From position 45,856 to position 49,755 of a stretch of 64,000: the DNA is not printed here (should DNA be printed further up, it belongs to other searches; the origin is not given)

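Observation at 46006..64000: Uninterrupted ORF of about 18 kb (about 6000 codons or more, still open at the window end) that the supplied six-frame track omits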

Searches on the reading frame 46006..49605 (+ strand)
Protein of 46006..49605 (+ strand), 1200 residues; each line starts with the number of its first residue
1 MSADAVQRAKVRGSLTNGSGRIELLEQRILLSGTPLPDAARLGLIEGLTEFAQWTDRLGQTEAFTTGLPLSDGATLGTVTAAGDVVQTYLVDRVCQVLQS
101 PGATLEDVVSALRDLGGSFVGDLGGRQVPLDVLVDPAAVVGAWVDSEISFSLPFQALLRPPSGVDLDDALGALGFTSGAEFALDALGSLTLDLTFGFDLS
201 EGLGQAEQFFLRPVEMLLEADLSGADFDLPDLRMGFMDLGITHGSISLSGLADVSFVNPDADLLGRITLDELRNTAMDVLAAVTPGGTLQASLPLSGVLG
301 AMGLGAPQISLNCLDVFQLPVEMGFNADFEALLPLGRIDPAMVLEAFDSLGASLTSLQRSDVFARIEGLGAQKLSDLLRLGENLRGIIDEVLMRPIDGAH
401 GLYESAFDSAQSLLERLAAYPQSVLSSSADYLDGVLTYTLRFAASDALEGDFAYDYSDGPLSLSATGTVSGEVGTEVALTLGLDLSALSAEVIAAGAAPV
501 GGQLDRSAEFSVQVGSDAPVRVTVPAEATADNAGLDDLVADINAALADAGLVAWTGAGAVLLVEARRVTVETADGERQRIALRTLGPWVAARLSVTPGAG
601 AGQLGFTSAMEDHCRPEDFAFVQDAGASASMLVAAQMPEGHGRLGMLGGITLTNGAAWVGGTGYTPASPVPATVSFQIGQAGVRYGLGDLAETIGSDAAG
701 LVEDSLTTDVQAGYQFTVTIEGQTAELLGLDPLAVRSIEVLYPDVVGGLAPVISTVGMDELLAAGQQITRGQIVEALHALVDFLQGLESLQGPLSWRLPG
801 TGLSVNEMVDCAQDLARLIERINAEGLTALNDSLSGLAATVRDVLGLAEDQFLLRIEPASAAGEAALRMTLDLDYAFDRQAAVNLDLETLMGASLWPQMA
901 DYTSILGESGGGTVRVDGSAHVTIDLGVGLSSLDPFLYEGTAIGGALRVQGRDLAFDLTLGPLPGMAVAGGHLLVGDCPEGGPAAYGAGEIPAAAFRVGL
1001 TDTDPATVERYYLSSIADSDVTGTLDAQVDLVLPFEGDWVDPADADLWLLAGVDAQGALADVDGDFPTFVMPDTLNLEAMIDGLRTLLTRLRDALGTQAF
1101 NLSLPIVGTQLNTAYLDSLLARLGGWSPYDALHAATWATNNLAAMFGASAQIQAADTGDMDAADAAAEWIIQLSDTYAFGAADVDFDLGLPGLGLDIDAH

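Call 42: search_protein_representatives(protein=window:46006-49605:+)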
Query: 1200 residues. Proteins with E-value up to 0.001 (for the whole library): 177; up to 1e-10: 74; up to 1e-30: 23. The best 150 are listed.
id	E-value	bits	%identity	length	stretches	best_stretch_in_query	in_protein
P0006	0.0e+00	2567.9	100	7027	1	1-1200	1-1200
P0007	0.0e+00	1206.9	52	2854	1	12-1200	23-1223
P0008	8.8e-240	815.6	42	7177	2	489-1199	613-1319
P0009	7.8e-48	179.9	34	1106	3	21-484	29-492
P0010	2.0e-47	178.5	29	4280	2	16-1114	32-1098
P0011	5.6e-46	173.7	32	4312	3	22-558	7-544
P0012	2.1e-45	171.8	35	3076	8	87-359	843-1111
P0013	1.2e-44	169.3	30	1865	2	267-969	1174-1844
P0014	1.0e-43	166.3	34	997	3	20-387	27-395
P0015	1.1e-42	162.9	31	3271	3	21-553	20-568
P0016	2.8e-42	161.5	29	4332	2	20-1114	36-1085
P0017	2.0e-39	152.0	32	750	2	21-556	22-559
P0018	3.7e-39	151.2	33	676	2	22-556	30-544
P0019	1.1e-38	149.6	30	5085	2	22-1115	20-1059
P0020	5.9e-38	147.2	30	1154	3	8-558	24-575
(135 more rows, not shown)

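Call 45: list_cluster_members(proteins=[P0006, P0008, P0007])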
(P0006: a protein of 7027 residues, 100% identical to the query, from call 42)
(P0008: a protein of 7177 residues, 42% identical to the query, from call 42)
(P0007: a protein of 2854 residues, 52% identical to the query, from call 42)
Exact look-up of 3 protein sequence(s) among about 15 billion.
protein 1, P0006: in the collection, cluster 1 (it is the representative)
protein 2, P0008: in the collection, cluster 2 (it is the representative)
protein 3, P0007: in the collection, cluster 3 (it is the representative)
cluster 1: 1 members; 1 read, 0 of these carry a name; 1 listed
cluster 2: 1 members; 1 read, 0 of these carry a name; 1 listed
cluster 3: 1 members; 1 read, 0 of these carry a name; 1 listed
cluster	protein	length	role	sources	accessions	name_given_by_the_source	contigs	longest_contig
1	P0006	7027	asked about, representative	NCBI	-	-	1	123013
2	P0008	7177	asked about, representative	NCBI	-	-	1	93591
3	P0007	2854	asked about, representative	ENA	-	-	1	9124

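Call 46: find_encoding_contigs(protein=P0006, flank=10000, max_places=3)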
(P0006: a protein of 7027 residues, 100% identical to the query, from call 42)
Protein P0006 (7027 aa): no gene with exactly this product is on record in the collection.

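Call 60: predict_structure(alignment_id=A2)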
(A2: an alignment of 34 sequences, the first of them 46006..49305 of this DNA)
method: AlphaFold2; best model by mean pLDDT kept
length: 1100 residues; sequences in the alignment: 34
mean_pLDDT: 78.6   pTM: 0.57
mean pLDDT of the five models: 78.6, 78.3, 75.7, 75.1, 70.2
residues with pLDDT >= 90: 309; 70-90: 514; 50-70: 222; < 50: 55
segments of 3 or more residues with pLDDT < 50: 1-30, 1062-1070, 1072-1078, 1095-1100
pLDDT, mean of each block of 10 residues (from residue 1): 33 36 41 83 96 93 90 89 93 95 94 93 84 95 93 94 81 78 92 96 94 93 93 88 95 94 93 94 95 89 84 89 87 81 86 81 66 74 81 71 82 83 55 80 81 78 80 84 85 94 97 88 97 96 92 64 90 92 78 93 96 85 85 72 73 75 66 75 85 75 63 72 62 74 73 78 69 78 77 74 79 79 63 70 78 77 75 81 68 63 55 76 84 82 82 70 64 74 57 79 67 82 78 71 65 62 48 47 56 46
secondary structure, 60 per line:
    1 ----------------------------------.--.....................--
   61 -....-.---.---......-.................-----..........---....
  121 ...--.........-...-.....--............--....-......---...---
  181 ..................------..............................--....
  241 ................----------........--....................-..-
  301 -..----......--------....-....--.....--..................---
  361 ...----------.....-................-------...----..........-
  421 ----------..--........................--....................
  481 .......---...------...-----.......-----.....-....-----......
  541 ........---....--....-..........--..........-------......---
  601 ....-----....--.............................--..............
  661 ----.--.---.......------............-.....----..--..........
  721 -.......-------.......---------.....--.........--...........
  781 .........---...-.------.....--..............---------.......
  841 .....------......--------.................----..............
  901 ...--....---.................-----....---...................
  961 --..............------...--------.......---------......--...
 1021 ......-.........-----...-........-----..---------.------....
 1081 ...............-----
elements in order (helices of 4 or more, strands of 3 or more residues): H38-58 H62-65 H76-80 H82-98 H105-113 E117-123 E126-134 E140-144 E147-158 E161-164 H166-171 E175-177 E181-198 H205-208 E209-234 E237-256 H269-274 H277-280 E281-296 E308-313 E322-325 H327-330 H333-337 H340-357 H374-378 H380-392 E393-395 E403-405 H410-419 E435-458 E461-484 E491-493 E508-514 E520-524 H526-529 H535-548 E552-555 E558-561 E563-572 E575-584 E592-597 H601-604 E610-613 H616-619 E620-644 E647-660 E672-678 H687-696 H698-702 E711-720 H722-728 E736-742 E752-756 H759-767 H770-789 H805-808 H811-824 H834-845 E852-857 E866-882 H887-903 E906-909 E913-929 E935-938 E942-960 E963-976 E994-1000 E1010-1012 E1021-1026 E1028-1036 E1046-1053 H1077-1095

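Call 89: fold_search(model_id=the predicted structure, library=pdb)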
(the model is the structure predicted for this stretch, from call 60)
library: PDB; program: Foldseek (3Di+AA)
matches with E <= 10: 389; with E <= 0.001: 1
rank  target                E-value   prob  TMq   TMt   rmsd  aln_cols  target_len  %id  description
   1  7whn                  9.2e-04  0.06  0.05  0.05  68.8      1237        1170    8  Opened spike of Bombyx mori cytoplasmic polyhedrosis virus (released 2022-02-02)
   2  8bo2_A                1.8e-02  0.10  0.06  0.08  39.4       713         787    9  BAM-EspP complex structure with BamA-S425C/EspP-S1299C mutations in nanodisc (released 2023-04-26)
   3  8xnb_A                2.0e-02  0.08  0.05  0.12  37.5       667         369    9  Cryo-EM structure of Deinococcus radiodurans BamA (released 2025-01-15)
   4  6wil                  3.0e-02  0.04  0.04  0.07  40.6       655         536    7  CdiB from Acinetobacter baumannii (released 2020-11-04)
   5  7ttc_A                3.7e-02  0.08  0.06  0.09  38.8       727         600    7  BamABCDE bound to substrate EspP (released 2022-03-30)
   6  7tt3_A                3.9e-02  0.08  0.05  0.08  36.4       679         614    7  BamABCDE bound to substrate EspP class 5 (released 2022-03-30)
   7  8pz1_A                3.9e-02  0.06  0.05  0.07  39.2       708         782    8  Wait Complex: Lateral open BAM bound Compact SurA (released 2024-09-25)
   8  8bwc_A                5.0e-02  0.06  0.05  0.07  39.7       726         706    7  E. coli BAM complex (BamABCDE) wild-type (released 2023-05-24)
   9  7tt2_A                5.2e-02  0.07  0.06  0.09  37.7       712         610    8  BamABCDE bound to substrate EspP class 3 (released 2022-03-30)
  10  9hg7_A                5.5e-02  0.06  0.05  0.07  39.5       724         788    8  BAM-SurA complex in the swing-out state (released 2025-04-16)
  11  9h89_A                5.8e-02  0.06  0.05  0.07  38.5       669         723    6  BAM-hinge (LVPR) suppressor (T434A) (released 2025-10-22)
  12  9co0_A                7.1e-02  0.06  0.06  0.09  40.2       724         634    8  CryoEM structure of BAM in complex with the PTB2 open-state inhibitor (in SMA nanodisc) (released 2024-12-25)
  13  3v89_A                7.1e-02  0.03  0.06  0.07  59.8      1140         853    7  The crystal structure of transferrin binding protein A (TbpA) from Neisseria meningitidis serogroup B in complex with  (released 2012-02-15)
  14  7tsz_A                7.4e-02  0.04  0.05  0.07  38.3       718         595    7  BamABCDE bound to substrate EspP class 1 (released 2022-03-30)
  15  9mge_A                7.4e-02  0.04  0.05  0.06  35.6       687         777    8  beta-barrel assembly machine from Escherichia coli in an early state of substrate assembly (released 2025-12-17)
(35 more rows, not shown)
